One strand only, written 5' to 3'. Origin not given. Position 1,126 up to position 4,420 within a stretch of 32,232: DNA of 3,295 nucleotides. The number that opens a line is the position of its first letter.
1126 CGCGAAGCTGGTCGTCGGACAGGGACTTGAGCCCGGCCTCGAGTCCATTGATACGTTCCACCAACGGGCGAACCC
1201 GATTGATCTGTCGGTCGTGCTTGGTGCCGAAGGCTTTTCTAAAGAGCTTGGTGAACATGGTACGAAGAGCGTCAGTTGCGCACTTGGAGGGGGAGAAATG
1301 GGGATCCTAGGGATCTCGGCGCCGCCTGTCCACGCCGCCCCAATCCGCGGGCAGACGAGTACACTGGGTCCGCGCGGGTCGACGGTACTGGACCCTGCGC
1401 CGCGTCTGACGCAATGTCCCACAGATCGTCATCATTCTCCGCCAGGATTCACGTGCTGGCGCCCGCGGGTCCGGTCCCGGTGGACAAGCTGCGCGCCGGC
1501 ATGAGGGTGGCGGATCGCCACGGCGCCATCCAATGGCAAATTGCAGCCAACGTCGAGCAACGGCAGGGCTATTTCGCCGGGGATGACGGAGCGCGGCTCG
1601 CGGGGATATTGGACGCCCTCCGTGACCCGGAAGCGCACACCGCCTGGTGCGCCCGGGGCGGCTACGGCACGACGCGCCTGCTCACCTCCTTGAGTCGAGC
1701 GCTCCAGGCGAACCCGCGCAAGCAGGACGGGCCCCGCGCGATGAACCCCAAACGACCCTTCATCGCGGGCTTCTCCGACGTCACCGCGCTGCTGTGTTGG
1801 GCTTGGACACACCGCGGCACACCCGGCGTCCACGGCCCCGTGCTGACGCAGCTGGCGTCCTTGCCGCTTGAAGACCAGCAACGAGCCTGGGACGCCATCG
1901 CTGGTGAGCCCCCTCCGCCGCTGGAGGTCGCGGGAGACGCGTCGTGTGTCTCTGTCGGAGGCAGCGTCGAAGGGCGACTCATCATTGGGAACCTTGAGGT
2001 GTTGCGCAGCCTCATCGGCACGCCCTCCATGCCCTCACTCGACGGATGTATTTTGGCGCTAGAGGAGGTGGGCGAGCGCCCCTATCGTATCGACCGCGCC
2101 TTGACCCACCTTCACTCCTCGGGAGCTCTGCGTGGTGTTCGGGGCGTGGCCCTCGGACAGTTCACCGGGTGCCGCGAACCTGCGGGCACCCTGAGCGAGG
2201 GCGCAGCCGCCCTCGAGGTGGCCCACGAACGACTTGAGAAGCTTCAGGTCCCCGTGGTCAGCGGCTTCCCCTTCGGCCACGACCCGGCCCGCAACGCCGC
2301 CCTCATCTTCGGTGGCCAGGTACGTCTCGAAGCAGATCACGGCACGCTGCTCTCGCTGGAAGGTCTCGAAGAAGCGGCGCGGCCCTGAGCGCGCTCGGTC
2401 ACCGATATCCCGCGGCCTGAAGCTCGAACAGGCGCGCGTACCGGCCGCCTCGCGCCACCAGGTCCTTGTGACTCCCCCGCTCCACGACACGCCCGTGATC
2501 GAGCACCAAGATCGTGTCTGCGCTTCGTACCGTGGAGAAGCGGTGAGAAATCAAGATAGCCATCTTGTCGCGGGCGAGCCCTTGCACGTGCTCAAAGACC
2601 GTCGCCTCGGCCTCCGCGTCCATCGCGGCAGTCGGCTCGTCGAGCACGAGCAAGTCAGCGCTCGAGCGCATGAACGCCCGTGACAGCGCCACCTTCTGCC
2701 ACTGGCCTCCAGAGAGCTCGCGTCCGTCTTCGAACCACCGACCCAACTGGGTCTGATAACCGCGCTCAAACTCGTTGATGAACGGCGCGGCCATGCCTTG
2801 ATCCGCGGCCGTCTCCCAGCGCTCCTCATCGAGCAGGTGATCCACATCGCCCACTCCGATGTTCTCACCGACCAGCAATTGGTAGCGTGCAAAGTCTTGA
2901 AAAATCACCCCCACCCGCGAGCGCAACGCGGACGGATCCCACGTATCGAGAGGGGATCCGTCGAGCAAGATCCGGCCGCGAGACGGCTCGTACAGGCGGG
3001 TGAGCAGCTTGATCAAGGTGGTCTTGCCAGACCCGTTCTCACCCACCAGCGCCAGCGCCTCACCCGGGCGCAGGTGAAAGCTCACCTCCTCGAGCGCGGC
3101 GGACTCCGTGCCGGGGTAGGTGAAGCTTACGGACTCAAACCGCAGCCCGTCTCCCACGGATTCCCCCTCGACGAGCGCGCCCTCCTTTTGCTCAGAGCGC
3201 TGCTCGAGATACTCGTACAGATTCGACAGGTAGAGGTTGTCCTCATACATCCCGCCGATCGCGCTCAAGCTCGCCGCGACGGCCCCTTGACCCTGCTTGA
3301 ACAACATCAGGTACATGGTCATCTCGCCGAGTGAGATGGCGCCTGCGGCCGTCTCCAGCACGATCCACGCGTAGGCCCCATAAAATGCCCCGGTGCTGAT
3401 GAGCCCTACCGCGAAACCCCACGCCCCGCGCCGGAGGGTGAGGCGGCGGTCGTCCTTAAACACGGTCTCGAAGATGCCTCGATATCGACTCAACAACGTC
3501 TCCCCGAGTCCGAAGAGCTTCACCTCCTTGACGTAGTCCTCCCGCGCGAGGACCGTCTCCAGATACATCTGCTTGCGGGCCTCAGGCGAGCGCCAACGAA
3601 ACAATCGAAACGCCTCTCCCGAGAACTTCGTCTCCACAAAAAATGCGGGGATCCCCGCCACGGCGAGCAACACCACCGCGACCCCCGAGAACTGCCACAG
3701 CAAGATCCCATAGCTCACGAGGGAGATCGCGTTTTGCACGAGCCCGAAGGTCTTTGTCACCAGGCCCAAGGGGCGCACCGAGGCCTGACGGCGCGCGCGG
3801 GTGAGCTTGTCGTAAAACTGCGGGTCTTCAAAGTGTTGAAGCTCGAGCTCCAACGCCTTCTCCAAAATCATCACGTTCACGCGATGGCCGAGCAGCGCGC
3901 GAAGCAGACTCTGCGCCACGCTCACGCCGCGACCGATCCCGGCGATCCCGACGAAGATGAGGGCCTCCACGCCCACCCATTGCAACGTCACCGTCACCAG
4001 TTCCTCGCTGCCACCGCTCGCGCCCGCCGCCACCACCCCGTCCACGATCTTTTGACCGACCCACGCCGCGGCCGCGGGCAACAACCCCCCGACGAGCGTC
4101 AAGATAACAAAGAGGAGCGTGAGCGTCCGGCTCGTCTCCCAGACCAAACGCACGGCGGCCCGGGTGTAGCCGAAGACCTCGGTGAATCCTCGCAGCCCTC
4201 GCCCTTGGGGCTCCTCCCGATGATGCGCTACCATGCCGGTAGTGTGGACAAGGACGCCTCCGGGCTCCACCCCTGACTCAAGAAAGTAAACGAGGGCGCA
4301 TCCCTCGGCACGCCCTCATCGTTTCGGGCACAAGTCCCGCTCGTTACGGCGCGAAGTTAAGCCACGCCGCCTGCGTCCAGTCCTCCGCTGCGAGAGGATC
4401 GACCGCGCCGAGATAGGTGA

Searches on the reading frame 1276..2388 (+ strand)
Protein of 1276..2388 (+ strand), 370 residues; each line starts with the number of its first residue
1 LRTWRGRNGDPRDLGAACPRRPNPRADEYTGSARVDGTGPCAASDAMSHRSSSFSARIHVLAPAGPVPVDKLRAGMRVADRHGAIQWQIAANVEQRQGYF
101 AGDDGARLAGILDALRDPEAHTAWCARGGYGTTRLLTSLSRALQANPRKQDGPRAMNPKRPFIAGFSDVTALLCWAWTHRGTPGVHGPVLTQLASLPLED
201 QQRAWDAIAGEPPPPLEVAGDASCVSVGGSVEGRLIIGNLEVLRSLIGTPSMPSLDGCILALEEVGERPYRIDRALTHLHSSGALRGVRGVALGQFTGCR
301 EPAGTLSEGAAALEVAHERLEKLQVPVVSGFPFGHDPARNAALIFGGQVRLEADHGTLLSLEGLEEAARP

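Call 78: search_protein_families(library=pfam, proteins=[window:1276-2388:+], max_evalue=0.001)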
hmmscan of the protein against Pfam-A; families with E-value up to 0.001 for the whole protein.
window:1276-2388:+ (370 aa): 2 families
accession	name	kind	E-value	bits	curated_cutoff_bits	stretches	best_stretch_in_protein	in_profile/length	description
PF17676.7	Peptidase_S66C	-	3.9e-33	115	23.7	1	232-351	1-120/120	LD-carboxypeptidase C-terminal domain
PF02016.21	Peptidase_S66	-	4e-20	72.6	25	1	58-187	1-121/121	LD-carboxypeptidase N-terminal domain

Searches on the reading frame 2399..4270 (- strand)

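Call 4: search_protein_families(library=pfam, proteins=[window:2399-4270:-], max_evalue=0.01)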
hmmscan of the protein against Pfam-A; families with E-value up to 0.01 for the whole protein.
window:2399-4270:- (623 aa): 7 families
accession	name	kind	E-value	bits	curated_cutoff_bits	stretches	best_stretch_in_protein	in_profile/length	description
PF00005.33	ABC_tran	-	2.7e-30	106.2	25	1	393-548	1-137/137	ABC transporter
PF02463.25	SMC_N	-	6.2e-06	26.2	40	0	488-589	135-210/220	RecF/RecN/SMC N terminal domain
PF13304.12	AAA_21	-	0.00019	22.1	27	1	407-426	3-22/304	AAA domain, putative AbiEii toxin, Type IV TA system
PF13401.12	AAA_22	-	0.00057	20.6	27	1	405-439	7-42/130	AAA domain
PF00664.28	ABC_membrane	-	0.00062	20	28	1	52-330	2-273/274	ABC transporter transmembrane region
PF13191.12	AAA_16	-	0.0012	19.8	32.6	1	401-450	23-64/167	AAA ATPase domain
PF13555.12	AAA_29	-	0.0035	17.5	27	1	397-420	16-39/61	P-loop containing region of AAA domain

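Call 5: search_protein_families(library=ncbifam, proteins=[window:2399-4270:-], max_evalue=0.01)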
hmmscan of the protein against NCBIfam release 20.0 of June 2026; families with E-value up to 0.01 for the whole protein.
window:2399-4270:- (623 aa): 188 families (the best 25 are shown)
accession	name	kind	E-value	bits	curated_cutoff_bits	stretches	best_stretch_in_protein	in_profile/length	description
TIGR02203.1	MsbA_lipidA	equivalog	7.5e-82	275.6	602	1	54-619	15-570/572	lipid A export permease/ATP-binding protein MsbA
TIGR02204.1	MsbA_rel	hypoth_equivalog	5.6e-73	246.5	780.4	1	187-618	148-575/576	ABC transporter, permease/ATP-binding protein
TIGR01846.1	type_I_sec_HlyB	subfamily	1.7e-68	231.6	725.55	1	109-619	188-693/694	type I secretion system permease/ATPase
NF010178.0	PRK13657.1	equivalog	5.2e-67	226.6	733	1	309-617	267-569/588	glucan ABC transporter ATP-binding protein/ permease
NF008381.0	PRK11176.1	equivalog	4e-64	217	867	1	350-619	317-580/582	lipid A ABC transporter ATP-binding protein/permease MsbA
TIGR00958.1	3a01208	subfamily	4.7e-63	213.6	874.6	1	129-614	234-710/711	antigen peptide transporter 2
TIGR03375.1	type_I_sec_LssB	subfamily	5.8e-62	210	693.1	1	308-605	397-689/696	type I secretion system permease/ATPase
TIGR03796.1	NHLM_micro_ABC1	equivalog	8.4e-61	206.1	853.3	1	66-615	171-709/710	NHLP family bacteriocin export ABC transporter peptidase/permease/ATPase subunit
TIGR01192.1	chvA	subfamily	5.7e-57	193.6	585.4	1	343-616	301-568/585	glucan export ABC transporter ATP-binding protein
NF045513.1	HepA_fam_ABC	equivalog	4.1e-56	190.7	725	1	374-618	372-609/610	heterocyst formation ABC transporter subunit HepA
TIGR03797.1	NHLM_micro_ABC2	equivalog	1.1e-54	186.1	709.4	1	41-618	128-685/686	NHLP bacteriocin export ABC transporter permease/ATPase subunit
TIGR02857.1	CydD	equivalog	7.7e-53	180.2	435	1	350-590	296-529/529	thiol reductant ABC exporter subunit CydD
NF008364.0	PRK11160.1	equivalog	1.4e-50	172.5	630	1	375-615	338-572/575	heme ABC transporter ATP-binding protein/permease CydC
NF052233.1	CphA_assoc_ABC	equivalog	1.1e-47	162.9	880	1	370-619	503-744/766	cyanophycin metabolism-associated ABC transporter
TIGR01842.1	type_I_sec_PrtD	subfamily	1.9e-45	155.4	510.15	1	312-605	255-541/544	type I secretion system permease/ATPase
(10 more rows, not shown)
